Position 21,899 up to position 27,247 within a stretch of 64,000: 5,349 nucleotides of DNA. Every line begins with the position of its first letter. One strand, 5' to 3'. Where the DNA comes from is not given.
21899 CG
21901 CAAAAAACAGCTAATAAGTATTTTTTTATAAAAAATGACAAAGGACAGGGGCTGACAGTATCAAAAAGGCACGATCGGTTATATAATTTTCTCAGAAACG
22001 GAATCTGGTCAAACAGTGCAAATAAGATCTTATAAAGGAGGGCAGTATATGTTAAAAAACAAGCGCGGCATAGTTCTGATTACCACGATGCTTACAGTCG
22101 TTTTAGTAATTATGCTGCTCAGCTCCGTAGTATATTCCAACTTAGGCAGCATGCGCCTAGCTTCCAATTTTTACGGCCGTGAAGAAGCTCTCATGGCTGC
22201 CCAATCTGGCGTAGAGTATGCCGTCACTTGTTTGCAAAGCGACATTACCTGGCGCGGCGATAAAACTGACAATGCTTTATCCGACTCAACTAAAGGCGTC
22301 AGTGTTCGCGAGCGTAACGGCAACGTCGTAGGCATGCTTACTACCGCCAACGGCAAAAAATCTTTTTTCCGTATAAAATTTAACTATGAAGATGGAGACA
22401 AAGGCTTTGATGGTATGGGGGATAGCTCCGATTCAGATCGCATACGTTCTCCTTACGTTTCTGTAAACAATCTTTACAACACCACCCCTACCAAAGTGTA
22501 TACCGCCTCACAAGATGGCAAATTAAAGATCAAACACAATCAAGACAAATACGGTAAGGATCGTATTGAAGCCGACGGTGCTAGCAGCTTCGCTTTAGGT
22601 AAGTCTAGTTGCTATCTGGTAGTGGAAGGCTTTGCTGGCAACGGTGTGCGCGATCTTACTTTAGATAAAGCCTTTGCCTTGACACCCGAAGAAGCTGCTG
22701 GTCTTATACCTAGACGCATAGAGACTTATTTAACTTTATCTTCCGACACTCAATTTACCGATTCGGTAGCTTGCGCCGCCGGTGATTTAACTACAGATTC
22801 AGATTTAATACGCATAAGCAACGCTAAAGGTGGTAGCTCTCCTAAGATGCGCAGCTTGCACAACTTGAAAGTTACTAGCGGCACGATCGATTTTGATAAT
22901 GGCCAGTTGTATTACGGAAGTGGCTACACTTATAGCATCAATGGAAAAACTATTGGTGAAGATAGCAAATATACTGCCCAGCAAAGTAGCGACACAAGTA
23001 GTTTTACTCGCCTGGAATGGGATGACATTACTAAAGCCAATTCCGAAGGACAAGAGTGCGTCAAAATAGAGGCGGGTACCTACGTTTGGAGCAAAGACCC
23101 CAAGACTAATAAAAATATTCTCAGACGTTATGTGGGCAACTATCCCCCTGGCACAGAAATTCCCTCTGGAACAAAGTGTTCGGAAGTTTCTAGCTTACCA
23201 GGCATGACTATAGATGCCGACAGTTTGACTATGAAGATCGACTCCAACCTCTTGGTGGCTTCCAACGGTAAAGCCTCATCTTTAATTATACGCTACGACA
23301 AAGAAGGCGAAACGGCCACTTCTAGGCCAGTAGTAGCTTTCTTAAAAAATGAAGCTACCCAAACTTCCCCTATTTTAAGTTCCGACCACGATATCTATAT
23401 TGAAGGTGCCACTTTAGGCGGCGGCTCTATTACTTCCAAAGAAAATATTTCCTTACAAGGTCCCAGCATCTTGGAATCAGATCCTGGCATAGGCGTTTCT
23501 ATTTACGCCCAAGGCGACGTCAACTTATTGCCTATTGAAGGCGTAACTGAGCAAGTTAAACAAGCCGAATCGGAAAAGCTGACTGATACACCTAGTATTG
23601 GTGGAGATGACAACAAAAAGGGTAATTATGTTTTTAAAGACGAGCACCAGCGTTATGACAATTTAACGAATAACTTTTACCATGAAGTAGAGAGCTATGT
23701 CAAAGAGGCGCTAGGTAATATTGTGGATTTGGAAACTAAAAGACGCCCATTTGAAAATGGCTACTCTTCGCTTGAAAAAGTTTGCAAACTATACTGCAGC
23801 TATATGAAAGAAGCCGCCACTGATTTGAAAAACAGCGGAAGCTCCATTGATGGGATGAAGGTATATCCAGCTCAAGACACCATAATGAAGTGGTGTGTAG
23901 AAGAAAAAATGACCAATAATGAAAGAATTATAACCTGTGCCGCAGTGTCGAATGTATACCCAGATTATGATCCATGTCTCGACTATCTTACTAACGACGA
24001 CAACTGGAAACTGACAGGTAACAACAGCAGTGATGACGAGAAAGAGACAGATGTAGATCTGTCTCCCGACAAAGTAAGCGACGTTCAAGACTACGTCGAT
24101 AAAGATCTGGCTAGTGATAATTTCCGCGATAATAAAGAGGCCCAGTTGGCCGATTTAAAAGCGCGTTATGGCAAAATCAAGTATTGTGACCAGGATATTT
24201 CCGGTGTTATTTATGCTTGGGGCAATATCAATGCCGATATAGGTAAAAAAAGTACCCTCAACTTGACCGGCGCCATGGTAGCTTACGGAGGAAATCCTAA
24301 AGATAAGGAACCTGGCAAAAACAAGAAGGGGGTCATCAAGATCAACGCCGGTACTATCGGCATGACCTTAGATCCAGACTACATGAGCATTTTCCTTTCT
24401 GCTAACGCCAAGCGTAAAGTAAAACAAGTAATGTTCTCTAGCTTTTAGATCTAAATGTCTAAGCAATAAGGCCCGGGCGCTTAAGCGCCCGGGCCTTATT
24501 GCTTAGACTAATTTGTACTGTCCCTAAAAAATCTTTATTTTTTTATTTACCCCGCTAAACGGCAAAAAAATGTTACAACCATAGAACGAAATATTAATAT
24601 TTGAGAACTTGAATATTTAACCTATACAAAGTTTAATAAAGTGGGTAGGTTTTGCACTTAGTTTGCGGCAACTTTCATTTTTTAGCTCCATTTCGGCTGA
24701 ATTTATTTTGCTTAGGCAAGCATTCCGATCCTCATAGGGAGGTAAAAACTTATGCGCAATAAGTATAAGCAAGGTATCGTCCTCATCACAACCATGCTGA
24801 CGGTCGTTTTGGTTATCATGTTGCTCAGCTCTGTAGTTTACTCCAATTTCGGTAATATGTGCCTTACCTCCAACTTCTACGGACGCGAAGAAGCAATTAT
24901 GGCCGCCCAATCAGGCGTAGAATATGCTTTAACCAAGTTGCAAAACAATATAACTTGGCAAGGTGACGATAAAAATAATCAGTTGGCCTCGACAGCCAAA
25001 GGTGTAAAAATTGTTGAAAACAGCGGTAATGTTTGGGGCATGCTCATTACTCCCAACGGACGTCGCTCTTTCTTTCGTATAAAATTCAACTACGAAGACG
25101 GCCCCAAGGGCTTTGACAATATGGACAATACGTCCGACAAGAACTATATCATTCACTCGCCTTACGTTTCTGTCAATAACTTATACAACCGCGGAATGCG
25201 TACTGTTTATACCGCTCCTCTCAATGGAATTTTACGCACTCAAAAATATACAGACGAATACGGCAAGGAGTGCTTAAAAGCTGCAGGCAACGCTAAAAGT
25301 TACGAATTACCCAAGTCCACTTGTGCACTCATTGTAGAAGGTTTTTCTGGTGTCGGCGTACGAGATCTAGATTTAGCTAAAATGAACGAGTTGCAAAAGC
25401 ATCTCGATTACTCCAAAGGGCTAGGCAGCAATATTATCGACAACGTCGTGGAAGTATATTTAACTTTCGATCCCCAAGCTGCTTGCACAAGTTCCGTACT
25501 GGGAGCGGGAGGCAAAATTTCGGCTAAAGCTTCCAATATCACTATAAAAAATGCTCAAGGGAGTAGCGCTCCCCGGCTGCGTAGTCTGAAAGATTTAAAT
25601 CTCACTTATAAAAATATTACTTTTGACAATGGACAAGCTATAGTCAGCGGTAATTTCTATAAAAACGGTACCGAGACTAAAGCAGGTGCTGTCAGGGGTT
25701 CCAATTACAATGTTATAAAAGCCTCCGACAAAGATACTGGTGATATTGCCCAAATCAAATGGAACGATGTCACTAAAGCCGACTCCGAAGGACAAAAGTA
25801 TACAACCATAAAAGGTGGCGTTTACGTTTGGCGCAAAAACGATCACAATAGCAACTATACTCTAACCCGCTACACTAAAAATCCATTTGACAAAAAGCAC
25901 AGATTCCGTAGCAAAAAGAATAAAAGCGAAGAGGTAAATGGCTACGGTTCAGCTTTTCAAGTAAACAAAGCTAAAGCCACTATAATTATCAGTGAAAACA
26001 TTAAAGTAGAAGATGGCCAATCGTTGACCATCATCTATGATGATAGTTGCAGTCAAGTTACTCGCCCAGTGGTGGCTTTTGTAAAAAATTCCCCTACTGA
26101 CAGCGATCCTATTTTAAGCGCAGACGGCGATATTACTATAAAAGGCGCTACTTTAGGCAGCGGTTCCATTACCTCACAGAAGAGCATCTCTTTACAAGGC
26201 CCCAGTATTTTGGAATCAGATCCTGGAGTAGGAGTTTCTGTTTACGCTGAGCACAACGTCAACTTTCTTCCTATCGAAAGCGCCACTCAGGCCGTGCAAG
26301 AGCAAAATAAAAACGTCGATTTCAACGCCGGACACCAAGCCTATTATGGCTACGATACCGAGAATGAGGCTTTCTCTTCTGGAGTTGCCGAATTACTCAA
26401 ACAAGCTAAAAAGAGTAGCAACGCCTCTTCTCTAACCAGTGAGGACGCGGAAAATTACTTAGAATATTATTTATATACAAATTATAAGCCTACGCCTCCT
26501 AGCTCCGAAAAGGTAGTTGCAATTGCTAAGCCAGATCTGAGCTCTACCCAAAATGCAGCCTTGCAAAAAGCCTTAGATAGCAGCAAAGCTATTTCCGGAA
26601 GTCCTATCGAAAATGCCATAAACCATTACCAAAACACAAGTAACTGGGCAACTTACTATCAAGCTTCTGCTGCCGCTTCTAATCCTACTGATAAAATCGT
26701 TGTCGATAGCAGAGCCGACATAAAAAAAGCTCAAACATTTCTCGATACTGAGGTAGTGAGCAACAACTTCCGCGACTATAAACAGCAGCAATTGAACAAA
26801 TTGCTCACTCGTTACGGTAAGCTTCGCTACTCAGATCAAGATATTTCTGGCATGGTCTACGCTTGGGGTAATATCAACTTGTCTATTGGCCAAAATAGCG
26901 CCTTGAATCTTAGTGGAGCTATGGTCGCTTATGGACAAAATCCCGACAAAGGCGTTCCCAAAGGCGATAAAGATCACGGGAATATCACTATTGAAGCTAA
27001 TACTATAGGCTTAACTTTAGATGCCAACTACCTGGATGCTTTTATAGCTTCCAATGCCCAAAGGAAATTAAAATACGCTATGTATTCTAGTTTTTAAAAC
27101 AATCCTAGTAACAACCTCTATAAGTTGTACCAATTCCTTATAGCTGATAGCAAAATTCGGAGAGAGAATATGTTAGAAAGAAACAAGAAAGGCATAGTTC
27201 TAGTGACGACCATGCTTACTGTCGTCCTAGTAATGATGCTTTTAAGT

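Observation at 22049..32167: Tandem array of four large paralogous GspK-like pseudopilin / surface proteins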

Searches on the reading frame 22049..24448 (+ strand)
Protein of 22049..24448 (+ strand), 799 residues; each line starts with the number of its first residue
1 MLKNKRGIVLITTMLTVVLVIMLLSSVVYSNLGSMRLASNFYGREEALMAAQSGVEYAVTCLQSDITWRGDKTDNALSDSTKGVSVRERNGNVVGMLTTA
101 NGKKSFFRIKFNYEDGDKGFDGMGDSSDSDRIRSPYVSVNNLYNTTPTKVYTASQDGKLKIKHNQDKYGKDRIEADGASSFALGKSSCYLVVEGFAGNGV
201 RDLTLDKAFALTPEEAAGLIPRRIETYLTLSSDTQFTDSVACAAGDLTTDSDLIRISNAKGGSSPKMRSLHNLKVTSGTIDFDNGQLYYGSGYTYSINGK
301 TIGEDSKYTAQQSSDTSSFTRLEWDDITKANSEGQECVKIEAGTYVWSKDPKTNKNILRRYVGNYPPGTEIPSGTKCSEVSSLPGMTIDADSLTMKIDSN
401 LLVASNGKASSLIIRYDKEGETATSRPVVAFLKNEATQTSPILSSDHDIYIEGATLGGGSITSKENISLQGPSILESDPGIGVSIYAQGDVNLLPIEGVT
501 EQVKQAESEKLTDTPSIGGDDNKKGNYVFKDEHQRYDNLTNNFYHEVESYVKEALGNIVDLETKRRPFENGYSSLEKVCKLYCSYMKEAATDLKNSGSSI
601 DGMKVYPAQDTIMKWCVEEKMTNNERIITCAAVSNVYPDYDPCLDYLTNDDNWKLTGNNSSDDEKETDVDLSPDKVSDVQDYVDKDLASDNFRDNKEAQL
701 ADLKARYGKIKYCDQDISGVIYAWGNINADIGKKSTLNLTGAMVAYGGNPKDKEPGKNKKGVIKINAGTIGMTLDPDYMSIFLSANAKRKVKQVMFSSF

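Call 3: search_protein_families(library=pfam, proteins=[window:22049-24448:+], max_evalue=1)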
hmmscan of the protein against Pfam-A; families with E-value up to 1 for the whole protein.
window:22049-24448:+ (799 aa): 2 families
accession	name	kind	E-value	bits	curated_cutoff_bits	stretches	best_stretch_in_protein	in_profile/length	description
PF14341.11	PilX_N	-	8.2e-08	32.5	25.5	1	6-56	1-51/51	PilX N-terminal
PF09636.16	XkdW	-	0.2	11.9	24.6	1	631-657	3-24/57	XkdW protein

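Call 4: search_protein_families(library=ncbifam, proteins=[window:22049-24448:+], max_evalue=1)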
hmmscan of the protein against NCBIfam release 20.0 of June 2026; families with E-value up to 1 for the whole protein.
window:22049-24448:+ (799 aa): 2 families
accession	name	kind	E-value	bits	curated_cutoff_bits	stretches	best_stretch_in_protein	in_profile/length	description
NF037980.1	T2SS_GspK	equivalog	8.2e-05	22.3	130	1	6-67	2-63/307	type II secretion system minor pseudopilin GspK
NF041014.1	pilin_ComGG_2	equivalog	0.12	13.1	40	0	4-53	2-47/101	competence type IV pilus minor pilin ComGG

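Call 91: predict_structure(alignment_id=A4)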
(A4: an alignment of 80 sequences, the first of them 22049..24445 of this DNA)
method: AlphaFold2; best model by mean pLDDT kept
length: 799 residues; sequences in the alignment: 80
mean_pLDDT: 83.4   pTM: 0.69
mean pLDDT of the five models: 83.4, 82.6, 82.5, 82.4, 82.3
residues with pLDDT >= 90: 267; 70-90: 438; 50-70: 67; < 50: 27
segments of 3 or more residues with pLDDT < 50: 1-3, 512-523, 658-668
pLDDT, mean of each block of 10 residues (from residue 1): 58 83 74 65 88 92 84 72 86 90 91 86 85 92 85 90 84 85 90 90 86 84 91 68 93 86 82 88 87 85 75 83 85 84 94 92 90 88 89 92 88 91 91 77 95 92 96 91 93 91 78 34 63 81 89 77 78 90 87 75 70 90 88 77 82 66 44 73 85 88 84 91 95 90 91 84 94 82 62 89
secondary structure, 60 per line:
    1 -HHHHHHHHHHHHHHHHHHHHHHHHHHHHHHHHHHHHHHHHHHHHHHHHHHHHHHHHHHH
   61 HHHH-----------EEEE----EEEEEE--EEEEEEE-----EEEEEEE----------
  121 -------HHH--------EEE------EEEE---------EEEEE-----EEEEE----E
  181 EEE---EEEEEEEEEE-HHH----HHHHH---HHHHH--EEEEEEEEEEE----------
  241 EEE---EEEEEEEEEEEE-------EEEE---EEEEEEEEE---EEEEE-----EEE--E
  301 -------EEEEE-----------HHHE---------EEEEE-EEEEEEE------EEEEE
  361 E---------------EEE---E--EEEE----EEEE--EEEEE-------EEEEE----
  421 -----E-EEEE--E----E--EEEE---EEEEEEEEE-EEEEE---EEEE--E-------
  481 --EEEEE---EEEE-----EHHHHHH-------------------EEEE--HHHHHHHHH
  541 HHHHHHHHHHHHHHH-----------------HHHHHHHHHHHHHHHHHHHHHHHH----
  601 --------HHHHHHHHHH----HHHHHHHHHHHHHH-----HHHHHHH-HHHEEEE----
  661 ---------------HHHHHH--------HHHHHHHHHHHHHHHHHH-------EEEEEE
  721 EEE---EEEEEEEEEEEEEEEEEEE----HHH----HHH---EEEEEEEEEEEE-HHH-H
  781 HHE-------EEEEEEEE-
elements in order (helices of 4 or more, strands of 3 or more residues): H2-64 E76-79 E84-89 E92-98 E104-110 E139-141 E148-151 E161-165 E171-175 E180-183 E187-196 H205-209 H213-217 E220-230 E241-243 E247-258 E266-269 E273-281 E285-289 E295-297 E308-312 E337-341 E343-349 E356-361 E377-379 E386-389 E394-397 E400-404 E412-416 E428-431 E442-445 E449-457 E459-463 E467-470 E483-487 E491-494 H501-506 E526-529 H532-555 H573-596 H609-618 H623-636 H642-648 E653-656 H676-681 H690-707 E715-723 E727-745 E763-774 E791-798

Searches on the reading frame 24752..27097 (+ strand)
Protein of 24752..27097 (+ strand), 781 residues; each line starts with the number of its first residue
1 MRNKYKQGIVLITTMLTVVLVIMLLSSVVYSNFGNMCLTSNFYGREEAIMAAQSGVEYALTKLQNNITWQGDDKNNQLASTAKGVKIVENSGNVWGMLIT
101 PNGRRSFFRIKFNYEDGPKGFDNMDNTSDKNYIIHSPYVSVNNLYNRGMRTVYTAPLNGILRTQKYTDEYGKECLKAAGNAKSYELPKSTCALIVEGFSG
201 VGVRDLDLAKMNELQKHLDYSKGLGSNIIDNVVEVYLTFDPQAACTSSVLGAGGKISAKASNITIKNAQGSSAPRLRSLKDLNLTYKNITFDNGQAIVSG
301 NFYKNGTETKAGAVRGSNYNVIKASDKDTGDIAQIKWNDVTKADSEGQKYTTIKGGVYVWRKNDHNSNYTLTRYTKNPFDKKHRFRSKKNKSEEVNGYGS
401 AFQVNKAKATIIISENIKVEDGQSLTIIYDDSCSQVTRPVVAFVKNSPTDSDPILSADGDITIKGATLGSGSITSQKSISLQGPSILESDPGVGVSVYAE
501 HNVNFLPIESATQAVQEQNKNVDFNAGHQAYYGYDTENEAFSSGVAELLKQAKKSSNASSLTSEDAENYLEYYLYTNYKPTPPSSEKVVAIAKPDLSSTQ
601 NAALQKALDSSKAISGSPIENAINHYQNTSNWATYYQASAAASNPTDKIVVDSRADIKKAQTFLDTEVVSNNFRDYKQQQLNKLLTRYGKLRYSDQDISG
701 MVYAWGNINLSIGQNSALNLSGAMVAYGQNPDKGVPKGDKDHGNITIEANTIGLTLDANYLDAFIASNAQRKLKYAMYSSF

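Call 3: search_protein_families(library=pfam, proteins=[window:24752-27097:+], max_evalue=1)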
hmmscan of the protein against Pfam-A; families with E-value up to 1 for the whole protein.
window:24752-27097:+ (781 aa): 2 families
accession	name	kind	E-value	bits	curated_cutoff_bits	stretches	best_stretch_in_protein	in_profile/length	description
PF14341.11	PilX_N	-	0.00054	20.3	25.5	1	7-57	1-51/51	PilX N-terminal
PF07928.17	Vps54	-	0.2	12.5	27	1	213-267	19-71/133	Vps54-like protein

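Call 4: search_protein_families(library=ncbifam, proteins=[window:24752-27097:+], max_evalue=1)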
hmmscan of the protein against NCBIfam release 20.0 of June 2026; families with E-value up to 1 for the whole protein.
window:24752-27097:+ (781 aa): 2 families
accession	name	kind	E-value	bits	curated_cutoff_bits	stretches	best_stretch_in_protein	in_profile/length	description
NF037980.1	T2SS_GspK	equivalog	0.0033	17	130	1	7-66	2-61/307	type II secretion system minor pseudopilin GspK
NF040691.1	MtrAB_MtrB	equivalog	0.91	8.5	450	0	9-90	9-86/507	MtrAB system histidine kinase MtrB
